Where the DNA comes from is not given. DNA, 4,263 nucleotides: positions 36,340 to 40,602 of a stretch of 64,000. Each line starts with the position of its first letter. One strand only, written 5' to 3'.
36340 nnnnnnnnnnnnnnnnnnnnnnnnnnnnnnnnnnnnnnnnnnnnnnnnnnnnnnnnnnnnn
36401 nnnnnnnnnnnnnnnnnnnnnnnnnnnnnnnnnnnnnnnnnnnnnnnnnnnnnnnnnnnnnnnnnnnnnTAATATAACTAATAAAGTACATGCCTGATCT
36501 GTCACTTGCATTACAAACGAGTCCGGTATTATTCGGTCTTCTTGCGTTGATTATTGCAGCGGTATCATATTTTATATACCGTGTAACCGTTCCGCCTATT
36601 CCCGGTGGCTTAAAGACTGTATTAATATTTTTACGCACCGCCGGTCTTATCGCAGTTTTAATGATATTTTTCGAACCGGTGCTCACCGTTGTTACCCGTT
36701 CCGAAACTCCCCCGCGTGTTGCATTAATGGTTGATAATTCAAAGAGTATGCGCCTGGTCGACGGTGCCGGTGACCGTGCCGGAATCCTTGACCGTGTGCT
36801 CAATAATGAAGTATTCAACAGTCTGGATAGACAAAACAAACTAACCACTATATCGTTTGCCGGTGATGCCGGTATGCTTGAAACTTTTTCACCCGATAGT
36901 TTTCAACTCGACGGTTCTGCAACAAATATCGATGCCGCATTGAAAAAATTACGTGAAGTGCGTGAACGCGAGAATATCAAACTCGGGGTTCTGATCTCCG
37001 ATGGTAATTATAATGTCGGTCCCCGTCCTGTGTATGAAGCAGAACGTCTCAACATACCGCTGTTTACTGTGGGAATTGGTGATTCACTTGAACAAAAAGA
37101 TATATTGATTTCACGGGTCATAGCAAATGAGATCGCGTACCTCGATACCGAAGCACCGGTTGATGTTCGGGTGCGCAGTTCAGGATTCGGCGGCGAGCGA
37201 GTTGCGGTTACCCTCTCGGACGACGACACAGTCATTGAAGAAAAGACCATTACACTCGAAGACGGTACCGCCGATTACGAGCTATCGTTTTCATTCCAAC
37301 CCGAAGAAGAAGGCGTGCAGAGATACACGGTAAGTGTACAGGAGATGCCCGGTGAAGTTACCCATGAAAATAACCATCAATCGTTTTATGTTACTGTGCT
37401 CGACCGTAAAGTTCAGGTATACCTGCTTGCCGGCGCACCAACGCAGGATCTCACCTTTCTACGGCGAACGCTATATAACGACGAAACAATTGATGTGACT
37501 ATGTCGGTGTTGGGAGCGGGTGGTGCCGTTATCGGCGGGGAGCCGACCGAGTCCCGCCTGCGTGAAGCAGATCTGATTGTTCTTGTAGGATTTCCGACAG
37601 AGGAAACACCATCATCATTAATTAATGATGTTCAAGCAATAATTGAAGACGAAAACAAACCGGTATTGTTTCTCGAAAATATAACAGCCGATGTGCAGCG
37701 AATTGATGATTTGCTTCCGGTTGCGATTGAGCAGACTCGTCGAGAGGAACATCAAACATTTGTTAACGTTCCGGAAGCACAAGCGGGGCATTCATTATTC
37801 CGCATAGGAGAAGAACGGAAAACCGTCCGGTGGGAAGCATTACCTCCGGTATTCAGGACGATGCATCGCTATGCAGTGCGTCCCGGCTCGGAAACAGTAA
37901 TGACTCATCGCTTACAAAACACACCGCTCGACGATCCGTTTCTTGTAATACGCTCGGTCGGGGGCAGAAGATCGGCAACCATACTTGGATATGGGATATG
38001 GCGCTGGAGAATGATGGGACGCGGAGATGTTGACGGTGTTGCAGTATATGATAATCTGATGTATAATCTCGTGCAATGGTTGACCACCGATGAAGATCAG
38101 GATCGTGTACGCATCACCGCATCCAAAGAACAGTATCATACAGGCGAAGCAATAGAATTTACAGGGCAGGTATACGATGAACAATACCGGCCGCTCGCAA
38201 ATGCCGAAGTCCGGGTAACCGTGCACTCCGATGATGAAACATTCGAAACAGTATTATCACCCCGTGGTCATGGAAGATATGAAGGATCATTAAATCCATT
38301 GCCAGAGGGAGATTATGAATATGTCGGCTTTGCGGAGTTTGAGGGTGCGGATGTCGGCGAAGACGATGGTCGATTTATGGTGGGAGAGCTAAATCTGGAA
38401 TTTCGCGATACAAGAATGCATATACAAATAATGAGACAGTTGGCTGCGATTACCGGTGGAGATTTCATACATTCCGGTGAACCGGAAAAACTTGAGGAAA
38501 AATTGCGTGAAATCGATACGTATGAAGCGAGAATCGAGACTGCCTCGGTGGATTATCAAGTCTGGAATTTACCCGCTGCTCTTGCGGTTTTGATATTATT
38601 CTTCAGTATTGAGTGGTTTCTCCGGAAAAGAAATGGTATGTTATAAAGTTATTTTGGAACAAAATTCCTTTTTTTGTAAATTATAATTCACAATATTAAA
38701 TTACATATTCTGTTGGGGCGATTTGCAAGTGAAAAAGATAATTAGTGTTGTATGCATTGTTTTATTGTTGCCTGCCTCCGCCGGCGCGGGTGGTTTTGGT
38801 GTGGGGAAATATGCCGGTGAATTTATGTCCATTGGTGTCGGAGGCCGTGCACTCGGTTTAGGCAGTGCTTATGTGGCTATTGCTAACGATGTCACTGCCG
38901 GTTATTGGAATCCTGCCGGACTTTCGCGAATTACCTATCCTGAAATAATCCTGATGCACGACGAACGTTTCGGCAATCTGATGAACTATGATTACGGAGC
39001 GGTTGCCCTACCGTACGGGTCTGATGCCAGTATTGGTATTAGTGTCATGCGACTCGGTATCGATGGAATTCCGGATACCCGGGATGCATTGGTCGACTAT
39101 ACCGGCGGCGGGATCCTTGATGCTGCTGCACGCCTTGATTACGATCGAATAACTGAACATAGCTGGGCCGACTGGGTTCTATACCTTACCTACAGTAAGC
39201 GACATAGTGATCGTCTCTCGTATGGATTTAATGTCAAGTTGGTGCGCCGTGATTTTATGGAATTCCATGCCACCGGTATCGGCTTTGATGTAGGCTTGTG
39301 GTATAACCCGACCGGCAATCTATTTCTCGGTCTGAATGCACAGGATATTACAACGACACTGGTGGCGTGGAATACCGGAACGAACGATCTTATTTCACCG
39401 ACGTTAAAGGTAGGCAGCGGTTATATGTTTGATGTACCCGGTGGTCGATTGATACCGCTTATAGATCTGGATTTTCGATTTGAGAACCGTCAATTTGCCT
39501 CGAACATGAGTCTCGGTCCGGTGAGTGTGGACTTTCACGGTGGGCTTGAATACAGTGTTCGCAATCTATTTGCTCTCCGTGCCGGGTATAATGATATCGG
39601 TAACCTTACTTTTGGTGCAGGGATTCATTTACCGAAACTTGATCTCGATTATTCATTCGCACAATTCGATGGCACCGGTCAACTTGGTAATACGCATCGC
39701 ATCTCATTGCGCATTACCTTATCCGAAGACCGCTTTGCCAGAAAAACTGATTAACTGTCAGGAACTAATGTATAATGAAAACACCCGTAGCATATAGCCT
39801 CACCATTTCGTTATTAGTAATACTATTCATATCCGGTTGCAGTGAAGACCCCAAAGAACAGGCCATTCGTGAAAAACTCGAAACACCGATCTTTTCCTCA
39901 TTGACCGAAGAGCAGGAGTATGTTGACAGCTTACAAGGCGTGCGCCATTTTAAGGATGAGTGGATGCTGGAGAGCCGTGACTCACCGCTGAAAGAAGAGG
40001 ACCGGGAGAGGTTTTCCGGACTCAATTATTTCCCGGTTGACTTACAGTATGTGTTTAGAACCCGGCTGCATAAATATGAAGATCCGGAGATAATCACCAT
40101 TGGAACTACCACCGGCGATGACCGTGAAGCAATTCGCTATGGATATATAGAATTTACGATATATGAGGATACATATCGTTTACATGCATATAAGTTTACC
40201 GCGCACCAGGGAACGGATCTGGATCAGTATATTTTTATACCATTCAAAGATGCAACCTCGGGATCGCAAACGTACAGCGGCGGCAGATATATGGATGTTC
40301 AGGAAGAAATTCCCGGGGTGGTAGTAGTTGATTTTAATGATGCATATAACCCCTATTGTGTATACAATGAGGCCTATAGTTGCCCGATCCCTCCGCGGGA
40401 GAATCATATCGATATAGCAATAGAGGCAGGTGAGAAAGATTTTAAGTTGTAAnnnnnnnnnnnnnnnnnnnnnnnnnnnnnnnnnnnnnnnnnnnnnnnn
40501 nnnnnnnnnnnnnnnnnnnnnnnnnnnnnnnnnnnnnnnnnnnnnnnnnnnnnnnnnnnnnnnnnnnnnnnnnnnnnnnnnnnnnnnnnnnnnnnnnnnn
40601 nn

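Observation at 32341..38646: Three-gene Bat/MoxR-associated-like membrane operon built around a 1132-aa coiled-coil transmembrane protein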

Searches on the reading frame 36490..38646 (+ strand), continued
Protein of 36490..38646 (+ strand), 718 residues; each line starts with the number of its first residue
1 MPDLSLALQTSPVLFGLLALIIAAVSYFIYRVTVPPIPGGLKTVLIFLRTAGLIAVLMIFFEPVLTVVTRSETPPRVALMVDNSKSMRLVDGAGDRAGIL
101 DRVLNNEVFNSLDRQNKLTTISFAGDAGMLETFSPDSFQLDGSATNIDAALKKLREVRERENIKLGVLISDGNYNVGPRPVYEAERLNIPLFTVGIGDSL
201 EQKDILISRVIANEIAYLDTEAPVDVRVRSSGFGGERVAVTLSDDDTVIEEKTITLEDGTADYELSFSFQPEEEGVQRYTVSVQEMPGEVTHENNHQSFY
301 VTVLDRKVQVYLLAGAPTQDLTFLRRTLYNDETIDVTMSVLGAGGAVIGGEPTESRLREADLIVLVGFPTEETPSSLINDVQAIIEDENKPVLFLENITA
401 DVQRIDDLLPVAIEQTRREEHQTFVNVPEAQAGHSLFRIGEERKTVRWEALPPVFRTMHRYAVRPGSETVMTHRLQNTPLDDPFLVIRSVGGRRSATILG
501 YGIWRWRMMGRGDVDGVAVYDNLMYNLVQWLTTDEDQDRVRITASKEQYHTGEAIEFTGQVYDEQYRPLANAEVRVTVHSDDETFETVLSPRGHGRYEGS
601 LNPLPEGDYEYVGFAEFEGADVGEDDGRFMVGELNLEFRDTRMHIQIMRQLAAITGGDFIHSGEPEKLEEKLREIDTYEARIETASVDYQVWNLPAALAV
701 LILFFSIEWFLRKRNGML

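Call 67: fold_search(model_id=the predicted structure, library=pdb)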
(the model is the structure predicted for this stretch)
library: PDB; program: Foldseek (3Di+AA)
matches with E <= 10: 1994; with E <= 0.001: 343
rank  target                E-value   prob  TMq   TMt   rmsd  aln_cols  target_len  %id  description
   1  6s7t_G                2.8e-11  1.00  0.24  0.38  14.2       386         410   11  Cryo-EM structure of human oligosaccharyltransferase complex OST-B (released 2019-12-18)
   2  6s7o_G                1.5e-10  1.00  0.24  0.38  13.9       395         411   11  Cryo-EM structure of human oligosaccharyltransferase complex OST-A (released 2019-12-18)
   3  8b6l_N                2.7e-10  1.00  0.21  0.34  15.1       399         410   10  Subtomogram average of the human Sec61-TRAP-OSTA-translocon (released 2022-12-07)
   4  8coe_C                1.6e-08  1.00  0.13  0.14  18.5       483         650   10  complement C5 in complex with the LCP0195 nanobody (released 2024-01-03)
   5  9npn_E                1.6e-08  1.00  0.13  0.13  25.2       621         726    7  Crystal structure of the inactive conformation of a glycoside hydrolase (CapGH2b - E465A Mutant) from the GH2 family i (released 2025-11-12)
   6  8ayh_C                1.7e-08  1.00  0.13  0.14  18.9       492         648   10  Structure of Complement C5 in Complex with small molecule inhibitor and CVF (released 2022-12-21)
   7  8u01                  2.0e-08  1.00  0.16  0.13  26.4       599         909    8  Crystal Structure of the Glycoside Hydrolase Family 2 TIM Barrel-domain Containing Protein from Phocaeicola plebeius (released 2023-09-27)
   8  9npe_F                2.2e-08  1.00  0.12  0.12  24.2       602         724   10  Crystal structure of the inactive conformation of a glycoside hydrolase (CapGH2b) from the GH2 family in the space gro (released 2025-11-12)
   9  7zgj_A                2.6e-08  1.00  0.11  0.13  20.3       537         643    9  Trypanosoma brucei gambiense ISG65 in complex with human complement component C3 (released 2023-04-05)
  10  9npd_B                2.8e-08  1.00  0.13  0.12  22.4       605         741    9  Crystal structure of the inactive conformation of a glycoside hydrolase (CapGH2b - E553Q Mutant) from the GH2 family i (released 2025-11-12)
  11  9npf_E                3.0e-08  1.00  0.12  0.12  24.1       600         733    9  Crystal structure of the inactive conformation of a glycoside hydrolase (CapGH2b) from the GH2 family in the space gro (released 2025-11-12)
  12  9u62_E                3.1e-08  1.00  0.12  0.06  21.2       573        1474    9  AP pathways C3 convertase C3bBbP and C3 complex (released 2026-01-14)
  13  9npl_A                3.1e-08  1.00  0.12  0.12  24.3       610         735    8  Crystal structure of the inactive conformation of a glycoside hydrolase (CapGH2b - E553Q Mutant) from the GH2 family i (released 2025-11-12)
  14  9npe_E                3.1e-08  1.00  0.12  0.12  24.3       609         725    8  Crystal structure of the inactive conformation of a glycoside hydrolase (CapGH2b) from the GH2 family in the space gro (released 2025-11-12)
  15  9u61_C                3.5e-08  1.00  0.12  0.13  20.6       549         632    9  CP/MBL pathways C3 convertase C4b2a and C3 complex (released 2026-01-14)
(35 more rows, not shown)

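Call 74: find_related_loci(query=A5, collection=metagenome_contigs, flank=8000)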
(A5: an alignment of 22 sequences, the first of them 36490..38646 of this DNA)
Query A5 (718 aa) in metagenome_contigs; peptide patterns used: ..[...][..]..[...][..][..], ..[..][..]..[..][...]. (x = any residue, [..] = any of these).
600 stretches matched a pattern (row limit reached: there are more); 490 encode a relative of the query (tblastn E <= 1e-3); the best 80 are kept; 80 distinct loci.
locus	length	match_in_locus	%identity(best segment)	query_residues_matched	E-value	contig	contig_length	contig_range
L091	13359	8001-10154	70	1-718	0e+0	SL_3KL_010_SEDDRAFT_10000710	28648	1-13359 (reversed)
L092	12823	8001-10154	70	1-718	0e+0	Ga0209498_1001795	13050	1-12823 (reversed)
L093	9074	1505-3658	39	1-718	2e-173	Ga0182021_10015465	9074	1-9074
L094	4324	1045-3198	39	1-718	2e-175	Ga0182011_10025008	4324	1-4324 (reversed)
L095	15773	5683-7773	40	25-718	3e-168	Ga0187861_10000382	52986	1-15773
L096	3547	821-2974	38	1-718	3e-173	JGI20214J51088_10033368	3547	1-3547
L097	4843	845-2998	38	1-718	8e-169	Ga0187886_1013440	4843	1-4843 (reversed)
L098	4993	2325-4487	39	1-718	9e-168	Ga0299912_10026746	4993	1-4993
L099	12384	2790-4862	39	30-718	3e-164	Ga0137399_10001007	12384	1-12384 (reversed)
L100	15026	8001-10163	38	1-718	6e-164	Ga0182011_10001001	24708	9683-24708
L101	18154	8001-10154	38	1-718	4e-163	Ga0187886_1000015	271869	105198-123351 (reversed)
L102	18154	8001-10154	38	4-718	4e-162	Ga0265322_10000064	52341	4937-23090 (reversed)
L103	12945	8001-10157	40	1-718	3e-162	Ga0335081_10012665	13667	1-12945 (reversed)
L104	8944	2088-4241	37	1-718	7e-162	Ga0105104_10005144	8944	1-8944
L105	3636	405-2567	37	1-718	3e-169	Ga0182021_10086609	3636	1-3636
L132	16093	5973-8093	35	15-718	4e-147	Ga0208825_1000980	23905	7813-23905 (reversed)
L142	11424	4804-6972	35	1-718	1e-142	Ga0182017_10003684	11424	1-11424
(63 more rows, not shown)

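Call 81: search_protein_families(library=ncbifam, proteins=[L088:18327-20492:+, L088:16921-18327:+, L088:20443-21795:+], max_evalue=0.01)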
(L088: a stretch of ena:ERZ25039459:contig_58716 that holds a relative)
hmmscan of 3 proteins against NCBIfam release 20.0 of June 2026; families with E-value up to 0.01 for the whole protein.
L088:18327-20492:+ (721 aa): 0 families

L088:16921-18327:+ (468 aa): 0 families

L088:20443-21795:+ (450 aa): 0 families

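Call 89: search_protein_families(library=pfam, proteins=[L132:645-1508:+, L132:1517-2797:+, L132:3834-5924:+, L132:12205-12795:+, L132:12853-13875:+, L132:13872-14600:+, L142:1430-2275:+, L142:2284-3564:+, L142:10510-11130:+, L142:6-1421:+], max_evalue=0.001)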
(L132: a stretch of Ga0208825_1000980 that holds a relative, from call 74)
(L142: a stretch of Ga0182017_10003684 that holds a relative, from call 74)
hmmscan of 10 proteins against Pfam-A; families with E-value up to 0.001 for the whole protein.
L132:645-1508:+ (287 aa): 1 family
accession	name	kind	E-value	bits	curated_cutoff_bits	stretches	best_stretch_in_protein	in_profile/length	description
PF13145.12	Rotamase_2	-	8.9e-12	46.3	27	1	122-238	3-116/121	PPIC-type PPIASE domain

L132:1517-2797:+ (426 aa): 6 families
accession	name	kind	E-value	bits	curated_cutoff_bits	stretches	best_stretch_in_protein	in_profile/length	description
PF13616.12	Rotamase_3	-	7.7e-49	165.5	22.5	2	170-270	13-115/116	PPIC-type PPIASE domain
PF00639.27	Rotamase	-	2.8e-46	156.9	21.7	2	177-267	1-95/97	PPIC-type PPIASE domain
PF13145.12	Rotamase_2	-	3.4e-19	70.3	27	2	150-271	1-109/121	PPIC-type PPIASE domain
PF09312.16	SurA_N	-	2.1e-11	44.5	30.8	1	24-141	1-118/118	SurA N-terminal domain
PF13624.11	SurA_N_3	-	1e-08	35.6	27.2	1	9-140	25-161/162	SurA-like N-terminal domain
PF13623.11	SurA_N_2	-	1.8e-07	31.5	28.5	1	7-96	21-120/145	SurA-like N-terminal domain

L132:3834-5924:+ (696 aa): 4 families
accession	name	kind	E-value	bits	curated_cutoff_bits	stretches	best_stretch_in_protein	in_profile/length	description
PF00082.27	Peptidase_S8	-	6.7e-45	154.1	21.8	1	175-496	1-288/288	Subtilase family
PF13860.13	FlgD_ig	-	1.3e-08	35.1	27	1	632-684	24-76/79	FlgD Ig-like domain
PF18962.6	Por_Secre_tail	-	1.2e-06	29.1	27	1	613-692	2-73/75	Secretion system C-terminal sorting domain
PF13585.12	CHU_C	-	3.8e-05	24.1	27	1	634-691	30-80/86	CHU_C Type IX secretion signal domain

L132:12205-12795:+ (196 aa): 0 families

L132:12853-13875:+ (340 aa): 9 families
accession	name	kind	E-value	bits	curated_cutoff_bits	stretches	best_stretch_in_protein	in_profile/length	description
PF01370.27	Epimerase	-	2.7e-42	145.3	20.9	1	6-236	1-240/240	NAD dependent epimerase/dehydratase family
PF01073.25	3Beta_HSD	-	2.4e-26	92.9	22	1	8-225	2-230/280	3-beta hydroxysteroid dehydrogenase/isomerase family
PF16363.11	GDP_Man_Dehyd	-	4.8e-25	89.1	27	1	7-256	1-269/332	GDP-mannose 4,6 dehydratase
PF13460.12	NAD_binding_10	-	2.1e-21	77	27.2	1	10-173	1-146/184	NAD(P)H-binding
PF07993.18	NAD_binding_4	-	1.1e-19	71.1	20.1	2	56-214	77-252/258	Male sterility protein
PF05368.20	NmrA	-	8.7e-13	49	27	1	4-114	3-105/298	NmrA-like family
PF02719.21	Polysacc_synt_2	-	3.6e-11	43.2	20.2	1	6-116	1-128/293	Polysaccharide biosynthesis protein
PF04321.23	RmlD_sub_bind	-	2.9e-07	30.3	27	1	5-154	2-135/287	RmlD substrate binding domain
PF00106.31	adh_short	-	0.00022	21.2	26.6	1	4-68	1-71/195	short chain dehydrogenase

L132:13872-14600:+ (242 aa): 1 family
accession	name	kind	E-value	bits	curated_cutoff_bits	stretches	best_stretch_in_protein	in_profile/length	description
PF02517.21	Rce1-like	-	2.8e-09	37.6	22.4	1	155-230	15-90/93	Type II CAAX prenyl endopeptidase Rce1-like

L142:1430-2275:+ (281 aa): 1 family
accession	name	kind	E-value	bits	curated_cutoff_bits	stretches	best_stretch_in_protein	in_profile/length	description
PF13145.12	Rotamase_2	-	8.9e-08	33.4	27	1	112-218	1-105/121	PPIC-type PPIASE domain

L142:2284-3564:+ (426 aa): 6 families
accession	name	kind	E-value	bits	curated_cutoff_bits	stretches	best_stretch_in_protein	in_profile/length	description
PF13616.12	Rotamase_3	-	3e-46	157.2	22.5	2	171-271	13-115/116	PPIC-type PPIASE domain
PF00639.27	Rotamase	-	1.4e-41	141.8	21.7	2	178-269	1-96/97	PPIC-type PPIASE domain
PF13145.12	Rotamase_2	-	1.2e-14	55.6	27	2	151-272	1-109/121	PPIC-type PPIASE domain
PF13624.11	SurA_N_3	-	4.7e-09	36.7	27.2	1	11-141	22-161/162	SurA-like N-terminal domain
PF09312.16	SurA_N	-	2e-08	34.8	30.8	1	25-142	1-118/118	SurA N-terminal domain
PF13623.11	SurA_N_2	-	6.9e-06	26.4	28.5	1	14-100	29-122/145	SurA-like N-terminal domain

L142:10510-11130:+ (206 aa): 0 families

L142:6-1421:+ (471 aa): 3 families
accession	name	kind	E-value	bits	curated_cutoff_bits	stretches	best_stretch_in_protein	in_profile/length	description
PF00639.27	Rotamase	-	5.6e-26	91.8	21.7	2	55-146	1-96/97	PPIC-type PPIASE domain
PF13145.12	Rotamase_2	-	2.4e-19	70.7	27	1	310-431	1-121/121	PPIC-type PPIASE domain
PF13616.12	Rotamase_3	-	1.1e-16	61.9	22.5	1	38-149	3-116/116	PPIC-type PPIASE domain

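Call 103: search_protein_families(library=padloc, proteins=[window:36490-38646:+], max_evalue=0.001)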
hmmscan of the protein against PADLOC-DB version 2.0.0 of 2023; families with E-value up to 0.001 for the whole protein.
window:36490-38646:+ (718 aa): 0 families

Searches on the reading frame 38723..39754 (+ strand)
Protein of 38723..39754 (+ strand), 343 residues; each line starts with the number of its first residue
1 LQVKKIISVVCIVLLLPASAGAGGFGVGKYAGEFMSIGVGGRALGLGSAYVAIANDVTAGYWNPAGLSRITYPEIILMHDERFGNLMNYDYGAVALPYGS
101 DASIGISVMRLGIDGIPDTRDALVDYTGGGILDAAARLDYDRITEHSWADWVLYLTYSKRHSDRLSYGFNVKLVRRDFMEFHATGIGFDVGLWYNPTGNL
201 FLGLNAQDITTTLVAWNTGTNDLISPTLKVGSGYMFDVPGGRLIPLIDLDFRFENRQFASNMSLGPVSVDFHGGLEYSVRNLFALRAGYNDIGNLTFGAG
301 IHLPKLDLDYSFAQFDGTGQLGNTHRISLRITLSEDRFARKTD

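Call 5: search_protein_families(library=pfam, proteins=[window:38723-39754:+], max_evalue=0.01)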
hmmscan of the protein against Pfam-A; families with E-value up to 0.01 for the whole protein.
window:38723-39754:+ (343 aa): 3 families
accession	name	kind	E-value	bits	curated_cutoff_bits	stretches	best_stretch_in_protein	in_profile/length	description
PF11751.14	PorP_SprF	-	0.00013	22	22.3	1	186-330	138-272/273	Type IX secretion system membrane protein PorP/SprF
PF03687.19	UPF0164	-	0.00074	18.9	21.4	1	29-85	38-94/325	Uncharacterised protein family (UPF0164)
PF03349.22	Toluene_X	-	0.0053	15.7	29.7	0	33-75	17-55/421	Outer membrane protein transport protein (OMPP1/FadL/TodX)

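Call 6: search_protein_families(library=ncbifam, proteins=[window:38723-39754:+], max_evalue=0.01)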
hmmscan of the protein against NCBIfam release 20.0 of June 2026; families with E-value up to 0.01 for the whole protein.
window:38723-39754:+ (343 aa): 5 families
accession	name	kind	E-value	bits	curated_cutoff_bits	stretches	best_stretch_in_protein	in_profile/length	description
NF052325.1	PorVQ2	equivalog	1e-58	198.9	325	2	24-221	19-210/354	putative type IX sorting system protein PorV2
NF033709.1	PorV_fam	subfamily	3.1e-35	122.3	90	1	32-332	4-325/326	PorV/PorQ family protein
NF033711.1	T9SS_PorQ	equivalog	6.2e-16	58.3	220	1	144-231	121-208/335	type IX secretion system protein PorQ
NF033710.1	T9SS_OM_PorV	equivalog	7.6e-11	41.8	250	1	271-331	297-365/367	type IX secretion system outer membrane channel protein PorV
TIGR03519.1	T9SS_PorP_fam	subfamily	1.9e-05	24.3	90.55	1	186-332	154-291/292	PorP/SprF family type IX secretion system membrane protein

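Call 103: search_protein_families(library=padloc, proteins=[window:38729-39754:+], max_evalue=0.001)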
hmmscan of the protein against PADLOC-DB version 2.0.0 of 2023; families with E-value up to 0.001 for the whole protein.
window:38729-39754:+ (341 aa): 0 families

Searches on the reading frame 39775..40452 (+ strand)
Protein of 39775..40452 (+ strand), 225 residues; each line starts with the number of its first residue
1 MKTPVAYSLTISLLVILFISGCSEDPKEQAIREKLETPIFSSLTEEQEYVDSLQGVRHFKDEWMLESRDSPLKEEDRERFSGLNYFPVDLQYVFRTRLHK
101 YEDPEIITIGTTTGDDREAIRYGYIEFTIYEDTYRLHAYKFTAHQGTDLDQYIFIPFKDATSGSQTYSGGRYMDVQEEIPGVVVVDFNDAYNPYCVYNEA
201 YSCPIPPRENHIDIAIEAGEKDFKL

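Call 5: search_protein_families(library=pfam, proteins=[window:39775-40452:+], max_evalue=0.01)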
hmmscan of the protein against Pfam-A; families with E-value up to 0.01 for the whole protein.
window:39775-40452:+ (225 aa): 1 family
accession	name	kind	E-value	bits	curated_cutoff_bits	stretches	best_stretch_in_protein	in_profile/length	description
PF07920.16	DUF1684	-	3e-46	157.6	25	1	79-221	2-139/139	Protein of unknown function (DUF1684)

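Call 6: search_protein_families(library=ncbifam, proteins=[window:39775-40452:+], max_evalue=0.01)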
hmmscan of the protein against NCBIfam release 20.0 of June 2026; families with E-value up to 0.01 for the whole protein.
window:39775-40452:+ (225 aa): 0 families

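Call 103: search_protein_families(library=padloc, proteins=[window:39775-40452:+], max_evalue=0.001)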
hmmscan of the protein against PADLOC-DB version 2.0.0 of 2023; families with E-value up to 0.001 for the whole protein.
window:39775-40452:+ (225 aa): 0 families
